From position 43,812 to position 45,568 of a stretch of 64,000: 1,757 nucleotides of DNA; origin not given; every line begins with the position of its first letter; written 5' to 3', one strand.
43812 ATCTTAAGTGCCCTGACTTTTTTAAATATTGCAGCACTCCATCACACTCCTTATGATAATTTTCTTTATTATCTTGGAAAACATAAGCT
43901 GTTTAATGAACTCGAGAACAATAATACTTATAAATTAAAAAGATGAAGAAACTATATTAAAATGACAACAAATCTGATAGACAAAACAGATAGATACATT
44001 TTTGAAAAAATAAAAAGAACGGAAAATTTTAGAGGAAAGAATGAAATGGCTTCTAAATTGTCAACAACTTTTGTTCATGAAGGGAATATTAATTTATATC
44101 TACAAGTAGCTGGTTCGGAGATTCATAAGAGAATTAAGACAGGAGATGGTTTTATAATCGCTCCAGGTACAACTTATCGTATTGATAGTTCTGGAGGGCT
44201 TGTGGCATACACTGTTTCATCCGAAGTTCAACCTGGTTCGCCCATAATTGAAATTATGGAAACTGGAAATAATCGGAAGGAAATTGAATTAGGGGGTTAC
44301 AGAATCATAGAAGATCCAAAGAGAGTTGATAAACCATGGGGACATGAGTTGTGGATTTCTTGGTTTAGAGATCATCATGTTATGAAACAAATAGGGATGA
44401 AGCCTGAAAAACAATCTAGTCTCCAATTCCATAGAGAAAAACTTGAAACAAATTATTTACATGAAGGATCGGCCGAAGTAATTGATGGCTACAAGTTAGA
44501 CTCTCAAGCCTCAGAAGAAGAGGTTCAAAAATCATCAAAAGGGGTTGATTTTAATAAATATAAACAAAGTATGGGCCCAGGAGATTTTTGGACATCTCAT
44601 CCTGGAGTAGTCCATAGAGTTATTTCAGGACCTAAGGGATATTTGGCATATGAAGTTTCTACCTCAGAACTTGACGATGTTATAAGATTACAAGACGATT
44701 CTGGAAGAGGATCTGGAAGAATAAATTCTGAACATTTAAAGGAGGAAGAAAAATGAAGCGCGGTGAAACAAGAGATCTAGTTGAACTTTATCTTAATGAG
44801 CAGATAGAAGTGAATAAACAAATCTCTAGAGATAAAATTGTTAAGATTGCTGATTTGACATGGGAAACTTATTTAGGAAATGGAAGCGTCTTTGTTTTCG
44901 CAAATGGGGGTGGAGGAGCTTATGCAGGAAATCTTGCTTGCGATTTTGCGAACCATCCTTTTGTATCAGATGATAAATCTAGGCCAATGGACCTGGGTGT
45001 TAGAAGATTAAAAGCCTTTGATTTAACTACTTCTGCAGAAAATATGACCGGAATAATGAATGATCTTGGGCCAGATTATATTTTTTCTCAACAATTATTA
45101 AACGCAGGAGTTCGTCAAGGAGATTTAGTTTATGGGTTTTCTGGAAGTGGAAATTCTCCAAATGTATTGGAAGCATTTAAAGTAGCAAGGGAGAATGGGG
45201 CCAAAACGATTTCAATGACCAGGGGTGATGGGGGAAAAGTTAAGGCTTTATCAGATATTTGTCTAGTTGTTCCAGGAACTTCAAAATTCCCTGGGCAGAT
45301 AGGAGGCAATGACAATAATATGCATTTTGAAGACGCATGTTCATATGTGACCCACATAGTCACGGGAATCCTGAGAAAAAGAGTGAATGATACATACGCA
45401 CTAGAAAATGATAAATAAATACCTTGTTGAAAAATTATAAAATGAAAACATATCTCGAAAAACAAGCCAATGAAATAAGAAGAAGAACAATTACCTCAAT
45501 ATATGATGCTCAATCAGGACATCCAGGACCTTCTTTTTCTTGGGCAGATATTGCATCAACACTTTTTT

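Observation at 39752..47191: Candidate non-canonical NDP-heptose biosynthesis cassette: split transketolase + GmhA + cupin + APH-type kinase fused to a nucleotidyltransferase + HAD phosphatase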

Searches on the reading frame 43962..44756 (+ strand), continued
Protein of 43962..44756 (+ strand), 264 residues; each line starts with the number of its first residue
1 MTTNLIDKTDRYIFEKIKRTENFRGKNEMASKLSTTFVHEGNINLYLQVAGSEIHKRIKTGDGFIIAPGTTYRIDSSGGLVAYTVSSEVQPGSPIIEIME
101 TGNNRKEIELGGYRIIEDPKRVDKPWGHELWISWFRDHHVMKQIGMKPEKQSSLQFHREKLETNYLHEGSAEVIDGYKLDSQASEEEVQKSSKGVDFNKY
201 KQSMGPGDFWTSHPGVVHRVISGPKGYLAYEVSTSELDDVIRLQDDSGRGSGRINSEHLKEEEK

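Call 64: search_protein_families(library=pfam, proteins=[L086:4418-5656:+, L086:5685-6644:+, L086:3265-4056:-, L086:2169-3230:-, L084:14867-15529:+, L084:15526-16506:+, L084:14016-14864:+, L087:8662-9966:+, L087:14861-15997:+, L087:2879-5974:+], max_evalue=0.001)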
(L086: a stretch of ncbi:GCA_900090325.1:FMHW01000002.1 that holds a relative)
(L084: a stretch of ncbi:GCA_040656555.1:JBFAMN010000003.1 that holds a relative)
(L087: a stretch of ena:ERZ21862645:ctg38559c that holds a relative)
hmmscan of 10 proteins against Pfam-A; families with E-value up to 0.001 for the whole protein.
L086:4418-5656:+ (412 aa): 1 family
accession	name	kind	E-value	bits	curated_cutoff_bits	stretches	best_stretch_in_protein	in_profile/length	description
PF01636.29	APH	-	2.2e-10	41.2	23.2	1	30-266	3-214/239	Phosphotransferase enzyme family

L086:5685-6644:+ (319 aa): 10 families
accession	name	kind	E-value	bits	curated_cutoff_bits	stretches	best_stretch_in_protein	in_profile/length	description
PF03446.21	NAD_binding_2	-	2.2e-31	109.5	21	1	31-182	2-156/161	NAD binding domain of 6-phosphogluconate dehydrogenase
PF14833.11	NAD_binding_11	-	5e-14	53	30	1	189-306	2-121/122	NAD-binding of NADP-dependent 3-hydroxyisobutyrate dehydrogenase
PF03807.23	F420_oxidored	-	6.3e-07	30.3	21.6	1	31-105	2-79/94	NADP oxidoreductase coenzyme F420-dependent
PF02826.25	2-Hacid_dh_C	-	2.5e-06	27.4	25.1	1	25-96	33-103/178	D-isomer specific 2-hydroxyacid dehydrogenase, NAD binding domain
PF02254.24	TrkA_N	-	0.00014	22.6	23.8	1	31-74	1-44/116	TrkA-N domain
PF01488.26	Shikimate_DH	-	0.00016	22.2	24.3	1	29-73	13-58/138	Shikimate / quinate 5-dehydrogenase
PF02558.23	ApbA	-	0.00053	20.1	22.2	0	31-78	1-47/150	Ketopantoate reductase PanE/ApbA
PF21761.2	RedAm-like_C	-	0.00061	20.5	27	1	204-307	19-125/127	NADPH-dependent reductive aminase-like, C-terminal domain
PF07991.19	KARI_N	-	0.00075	19.6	20.6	0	27-92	3-68/165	Acetohydroxy acid isomeroreductase, NADPH-binding domain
PF02737.24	3HCDH_N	-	0.0008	19.8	22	0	31-70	2-41/180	3-hydroxyacyl-CoA dehydrogenase, NAD binding domain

L086:3265-4056:- (263 aa): 4 families
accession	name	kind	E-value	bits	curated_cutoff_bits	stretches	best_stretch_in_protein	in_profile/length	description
PF08282.18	Hydrolase_3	-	7.2e-13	49.3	20.9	2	7-75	2-66/255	haloacid dehalogenase-like hydrolase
PF00702.32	Hydrolase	-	6.2e-10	40.2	26.4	0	193-224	159-189/191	haloacid dehalogenase-like hydrolase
PF05116.19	S6PP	-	1.2e-06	28.7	20.3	0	182-243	159-218/247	Sucrose-6F-phosphate phosphohydrolase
PF12710.13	HAD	-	1.1e-05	26.3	27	0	185-222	151-188/189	haloacid dehalogenase-like hydrolase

L086:2169-3230:- (353 aa): 1 family
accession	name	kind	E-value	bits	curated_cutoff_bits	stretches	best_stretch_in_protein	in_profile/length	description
PF14907.12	NTP_transf_5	-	3e-38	132.2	31.2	1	24-300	2-249/249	Uncharacterised nucleotidyltransferase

L084:14867-15529:+ (220 aa): 4 families
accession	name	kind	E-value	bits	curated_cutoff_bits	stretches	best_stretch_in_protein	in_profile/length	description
PF00702.32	Hydrolase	-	1.6e-25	91.1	26.4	1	19-187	3-191/191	haloacid dehalogenase-like hydrolase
PF13419.12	HAD_2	-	1.6e-21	77.7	23.8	1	20-192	1-177/178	Haloacid dehalogenase-like hydrolase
PF12710.13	HAD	-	2.4e-08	35.1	27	1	20-172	1-160/189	haloacid dehalogenase-like hydrolase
PF13242.12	Hydrolase_like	-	9.7e-07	29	22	1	148-195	2-50/75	HAD-hyrolase-like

L084:15526-16506:+ (326 aa): 1 family
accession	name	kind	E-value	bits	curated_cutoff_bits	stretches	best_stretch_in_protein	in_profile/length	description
PF00248.27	Aldo_ket_red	-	1.6e-77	260.9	24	1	15-315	1-288/291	Aldo/keto reductase family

L084:14016-14864:+ (282 aa): 1 family
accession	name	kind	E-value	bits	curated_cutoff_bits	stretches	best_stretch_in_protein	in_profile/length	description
PF05721.19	PhyH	-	2.2e-31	110.3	22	1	17-210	1-211/213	Phytanoyl-CoA dioxygenase (PhyH)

L087:8662-9966:+ (434 aa): 2 families
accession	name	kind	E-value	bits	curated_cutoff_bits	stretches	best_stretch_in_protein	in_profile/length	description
PF08501.16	Shikimate_dh_N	-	2.7e-19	69.6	27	1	193-262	13-83/83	Shikimate dehydrogenase substrate binding domain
PF01488.26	Shikimate_DH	-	0.0002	21.9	24.3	1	288-336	9-58/138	Shikimate / quinate 5-dehydrogenase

L087:14861-15997:+ (378 aa): 1 family
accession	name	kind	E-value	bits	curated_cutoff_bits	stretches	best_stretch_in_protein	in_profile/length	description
PF01042.26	Ribonuc_L-PSP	-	3.2e-13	50.2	27.3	1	269-366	20-120/121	Endoribonuclease L-PSP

L087:2879-5974:+ (1031 aa): 1 family
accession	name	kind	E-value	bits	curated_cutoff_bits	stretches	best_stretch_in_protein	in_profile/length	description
PF12804.13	NTP_transf_3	-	1.6e-05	25.6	27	1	25-134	25-132/160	MobA-like NTP transferase domain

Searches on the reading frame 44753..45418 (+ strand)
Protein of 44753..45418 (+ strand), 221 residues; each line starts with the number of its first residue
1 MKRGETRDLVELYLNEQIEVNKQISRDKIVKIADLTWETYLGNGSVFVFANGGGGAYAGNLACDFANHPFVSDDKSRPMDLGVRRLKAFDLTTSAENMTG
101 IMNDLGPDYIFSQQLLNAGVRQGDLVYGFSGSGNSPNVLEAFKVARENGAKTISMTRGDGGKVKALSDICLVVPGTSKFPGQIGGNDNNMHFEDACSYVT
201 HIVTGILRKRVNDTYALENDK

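Call 3: search_protein_families(library=pfam, proteins=[window:44753-45418:+], max_evalue=0.01)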
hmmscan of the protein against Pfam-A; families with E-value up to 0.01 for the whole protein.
window:44753-45418:+ (221 aa): 2 families
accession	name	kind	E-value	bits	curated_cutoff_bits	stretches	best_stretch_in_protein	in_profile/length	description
PF13580.11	SIS_2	-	8.3e-12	45.7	27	1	22-156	11-137/138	SIS domain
PF01380.27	SIS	-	5.7e-07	29.8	25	1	97-174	29-105/131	SIS domain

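Call 4: search_protein_families(library=ncbifam, proteins=[window:44753-45418:+], max_evalue=0.01)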
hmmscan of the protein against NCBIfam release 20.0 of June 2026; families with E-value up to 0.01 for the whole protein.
window:44753-45418:+ (221 aa): 16 families
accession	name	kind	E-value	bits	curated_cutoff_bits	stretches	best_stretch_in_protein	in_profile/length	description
TIGR00441.1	gmhA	equivalog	1.3e-21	77.2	209.45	1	36-176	4-133/154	D-sedoheptulose 7-phosphate isomerase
NF010546.0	PRK13936.1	equivalog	3.1e-17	63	276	1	23-175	23-167/197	phosphoheptose isomerase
NF001628.0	PRK00414.1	equivalog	2.3e-16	60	265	1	28-175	29-164/192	D-sedoheptulose 7-phosphate isomerase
NF010547.0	PRK13938.1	equivalog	4.5e-15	55.8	320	1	17-176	14-167/196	D-sedoheptulose 7-phosphate isomerase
NF003915.0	PRK05441.1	subfamily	3.1e-07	29.7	168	1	113-171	122-180/300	N-acetylmuramic acid 6-phosphate etherase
TIGR03127.2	RuMP_HxlB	equivalog_domain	2e-06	27.8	160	1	117-179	67-129/178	6-phospho-3-hexuloisomerase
NF008458.0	PRK11337.1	equivalog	4.1e-06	26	378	1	120-174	186-240/293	MurR/RpiR family transcriptional regulator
NF041755.1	RuMP_HxlAB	equivalog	6.8e-06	25.3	500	1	118-179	284-345/391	bifunctional 3-hexulose-6-phosphate synthase/6-phospho-3-hexuloisomerase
NF040776.2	AlsR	equivalog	7.9e-06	25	400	1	120-175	174-229/279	transcriptional repressor AlsR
NF008138.0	PRK10886.1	equivalog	1e-05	25.3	352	1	37-166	35-153/196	DnaA initiator-associating protein DiaA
TIGR00274.1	TIGR00274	equivalog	8.8e-05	21.7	302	1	113-170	117-174/291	N-acetylmuramic acid 6-phosphate etherase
NF009222.0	PRK12570.1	subfamily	9.7e-05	21.4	255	1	113-172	129-188/307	N-acetylmuramic acid 6-phosphate etherase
NF002805.0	PRK02947.1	subfamily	0.00031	20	135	1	114-156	99-141/247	sugar isomerase domain-containing protein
NF006426.0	PRK08674.1-6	subfamily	0.0004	19.3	295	1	116-168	84-136/354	bifunctional phosphoglucose/phosphomannose isomerase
NF046059.1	NagB_SO3506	equivalog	0.00077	18.9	430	1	122-171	86-135/330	glucosamine-6-phosphate deaminase NagB-II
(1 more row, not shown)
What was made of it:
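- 44753..45418 (+): GmhA-like SIS isomerase of a distinct subfamily. TIGR00441 scores 77 bits against a cut-off of 209 (call 4).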

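Call 7: search_solved_structures(query=window:44753-45418:+, max_evalue=0.01, show_alignments=2)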
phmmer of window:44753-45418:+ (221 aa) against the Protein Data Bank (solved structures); distinct sequences matched with E-value up to 0.01: 17.
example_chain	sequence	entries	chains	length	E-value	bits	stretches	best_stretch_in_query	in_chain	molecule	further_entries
5i01_A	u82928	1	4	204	7.3e-18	68.6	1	23-174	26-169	Phosphoheptose isomerase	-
5lu7_A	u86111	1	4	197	5.2e-17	65.8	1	29-177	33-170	Phosphoheptose isomerase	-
2xbl_A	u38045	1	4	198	7.5e-17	65.3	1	29-177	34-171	PHOSPHOHEPTOSE ISOMERASE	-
5ltz_A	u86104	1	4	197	8.4e-17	65.1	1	29-177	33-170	Phosphoheptose isomerase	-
2x3y_A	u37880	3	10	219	9.6e-17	64.9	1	29-177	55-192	PHOSPHOHEPTOSE ISOMERASE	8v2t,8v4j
5lu6_A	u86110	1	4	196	1e-16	64.8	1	29-177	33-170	Phosphoheptose isomerase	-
5lu5_A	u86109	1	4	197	1.4e-16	64.4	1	29-177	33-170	Phosphoheptose isomerase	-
1x94_A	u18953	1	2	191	2.4e-15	60.3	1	93-174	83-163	putative Phosphoheptose isomerase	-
1tk9_A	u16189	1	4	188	4.3e-15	59.5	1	17-176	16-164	Phosphoheptose isomerase 1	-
2i22_A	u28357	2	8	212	7.4e-13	52.2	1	31-174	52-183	Phosphoheptose isomerase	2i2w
1x92_A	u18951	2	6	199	7.5e-10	42.4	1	40-166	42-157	PHOSPHOHEPTOSE ISOMERASE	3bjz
5by2_A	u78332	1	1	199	3.4e-08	37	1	38-166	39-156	Phosphoheptose isomerase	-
3trj_A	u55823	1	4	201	8.4e-07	32.4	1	42-174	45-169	Phosphoheptose isomerase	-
9lj9_B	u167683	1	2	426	9.4e-06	29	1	116-178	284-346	3-hexulose-6-phosphate synthase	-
2yva_A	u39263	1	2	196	0.00022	24.5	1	38-166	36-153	DnaA initiator-associating protein diaA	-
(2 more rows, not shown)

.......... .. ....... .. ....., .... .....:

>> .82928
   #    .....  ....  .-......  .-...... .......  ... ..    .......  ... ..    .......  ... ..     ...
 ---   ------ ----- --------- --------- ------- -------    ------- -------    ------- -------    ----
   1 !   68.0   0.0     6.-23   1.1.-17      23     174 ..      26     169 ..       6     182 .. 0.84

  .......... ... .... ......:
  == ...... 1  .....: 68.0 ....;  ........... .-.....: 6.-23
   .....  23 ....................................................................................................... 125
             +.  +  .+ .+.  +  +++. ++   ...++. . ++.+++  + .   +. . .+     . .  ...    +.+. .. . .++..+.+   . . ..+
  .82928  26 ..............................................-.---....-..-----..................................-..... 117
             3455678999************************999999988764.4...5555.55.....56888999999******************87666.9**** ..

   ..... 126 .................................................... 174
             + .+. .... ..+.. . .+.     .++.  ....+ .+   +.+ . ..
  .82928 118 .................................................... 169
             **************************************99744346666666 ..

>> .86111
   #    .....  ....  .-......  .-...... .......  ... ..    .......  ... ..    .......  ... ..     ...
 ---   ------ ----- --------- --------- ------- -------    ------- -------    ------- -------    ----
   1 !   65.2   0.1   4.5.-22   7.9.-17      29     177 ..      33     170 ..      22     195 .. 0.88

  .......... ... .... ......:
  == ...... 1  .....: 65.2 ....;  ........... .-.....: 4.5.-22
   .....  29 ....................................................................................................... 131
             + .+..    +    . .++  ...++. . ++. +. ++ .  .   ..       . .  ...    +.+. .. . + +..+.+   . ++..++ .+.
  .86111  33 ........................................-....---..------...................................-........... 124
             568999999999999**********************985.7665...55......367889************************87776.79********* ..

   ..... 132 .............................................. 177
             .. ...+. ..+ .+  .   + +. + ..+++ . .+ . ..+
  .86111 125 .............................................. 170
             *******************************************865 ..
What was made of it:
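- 44753..45418 (+): The top 13 PDB hits are all GmhA (call 7).
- On Canonical NDP-heptose pathway: GmhA is the closest family (calls 4, 7).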

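Call 62: find_homologous_proteins(query=window:44753-45418:+, max_evalue=0.001)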
Query window:44753-45418:+ (221 aa): 166 proteins with E <= 0.001 among 353 candidates; the best 120 are listed.
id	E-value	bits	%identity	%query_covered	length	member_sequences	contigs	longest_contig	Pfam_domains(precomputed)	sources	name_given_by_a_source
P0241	1.9e-144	497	100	100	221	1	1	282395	PF01380.28,PF13580.12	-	-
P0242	9.7e-81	289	55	97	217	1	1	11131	PF01380.28,PF13580.12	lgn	-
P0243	3.0e-78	281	55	97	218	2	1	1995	PF01380.28,PF13580.12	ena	-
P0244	3.6e-78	280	54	97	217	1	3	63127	PF13580.12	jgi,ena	jgi:D-sedoheptulose 7-phosphate isomerase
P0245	9.4e-78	279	58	97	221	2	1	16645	PF01380.28,PF13580.12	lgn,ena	-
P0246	7.1e-77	276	53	97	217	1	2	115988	PF01380.28,PF13580.12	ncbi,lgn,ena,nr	ncbi:SIS domain-containing protein [archaeon]|nr:SIS domain-containing protein [archaeon]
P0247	7.8e-77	276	54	96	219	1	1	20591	PF01380.28,PF13580.12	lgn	-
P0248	2.4e-76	275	53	97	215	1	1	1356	PF01380.28,PF13580.12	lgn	-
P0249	1.1e-75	272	56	96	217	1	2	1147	PF01380.28,PF13580.12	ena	-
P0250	4.7e-75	270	57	97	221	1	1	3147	PF01380.28,PF13580.12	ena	-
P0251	5.5e-75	270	53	97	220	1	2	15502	PF01380.28,PF13580.12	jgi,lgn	-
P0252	1.3e-74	269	88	62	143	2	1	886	PF01380.28,PF13580.12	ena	-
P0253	1.3e-73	266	51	100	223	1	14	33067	PF01380.28,PF13580.12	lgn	-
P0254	1.4e-73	265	54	97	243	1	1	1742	PF13580.12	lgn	-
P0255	3.5e-73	264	52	95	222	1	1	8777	PF01380.28,PF13580.12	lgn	-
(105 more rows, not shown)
